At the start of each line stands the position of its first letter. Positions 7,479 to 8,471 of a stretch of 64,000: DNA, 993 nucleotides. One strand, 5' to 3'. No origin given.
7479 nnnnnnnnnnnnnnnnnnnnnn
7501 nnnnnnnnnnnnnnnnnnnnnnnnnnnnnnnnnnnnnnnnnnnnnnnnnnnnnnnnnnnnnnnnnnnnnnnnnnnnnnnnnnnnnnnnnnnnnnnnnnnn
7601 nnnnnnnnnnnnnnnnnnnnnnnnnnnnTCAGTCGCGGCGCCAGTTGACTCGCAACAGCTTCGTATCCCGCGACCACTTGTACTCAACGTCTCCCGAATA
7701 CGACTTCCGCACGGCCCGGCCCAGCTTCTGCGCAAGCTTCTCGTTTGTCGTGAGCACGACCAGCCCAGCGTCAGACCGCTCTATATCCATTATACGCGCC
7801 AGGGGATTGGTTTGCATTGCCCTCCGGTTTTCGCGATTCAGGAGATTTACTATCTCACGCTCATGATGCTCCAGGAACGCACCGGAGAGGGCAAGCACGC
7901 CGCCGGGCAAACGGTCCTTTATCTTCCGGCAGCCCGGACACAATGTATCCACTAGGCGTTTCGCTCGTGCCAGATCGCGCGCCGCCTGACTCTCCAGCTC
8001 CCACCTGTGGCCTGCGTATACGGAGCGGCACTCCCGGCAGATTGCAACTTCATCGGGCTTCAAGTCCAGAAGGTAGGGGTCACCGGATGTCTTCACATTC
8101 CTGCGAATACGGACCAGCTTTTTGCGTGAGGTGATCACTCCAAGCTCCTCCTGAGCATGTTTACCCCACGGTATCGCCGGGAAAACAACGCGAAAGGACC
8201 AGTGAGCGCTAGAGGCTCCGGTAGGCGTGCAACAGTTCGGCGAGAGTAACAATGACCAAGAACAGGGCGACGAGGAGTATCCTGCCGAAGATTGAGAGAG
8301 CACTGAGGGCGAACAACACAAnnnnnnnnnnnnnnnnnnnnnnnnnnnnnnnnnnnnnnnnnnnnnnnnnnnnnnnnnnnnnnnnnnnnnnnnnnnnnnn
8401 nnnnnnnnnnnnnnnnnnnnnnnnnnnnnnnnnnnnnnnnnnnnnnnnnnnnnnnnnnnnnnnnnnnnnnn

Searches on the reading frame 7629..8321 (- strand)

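Call 14: search_protein_families(library=ncbifam, proteins=[window:7629-8321:-], max_evalue=0.00001)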
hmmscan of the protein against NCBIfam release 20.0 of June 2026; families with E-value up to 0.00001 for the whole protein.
window:7629-8321:- (230 aa): 1 family
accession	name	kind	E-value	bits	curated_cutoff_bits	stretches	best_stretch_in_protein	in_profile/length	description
NF040826.1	lxa_BCAM0308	equivalog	4.9e-42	143.2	100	1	78-229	9-153/153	BCAM0308 family protein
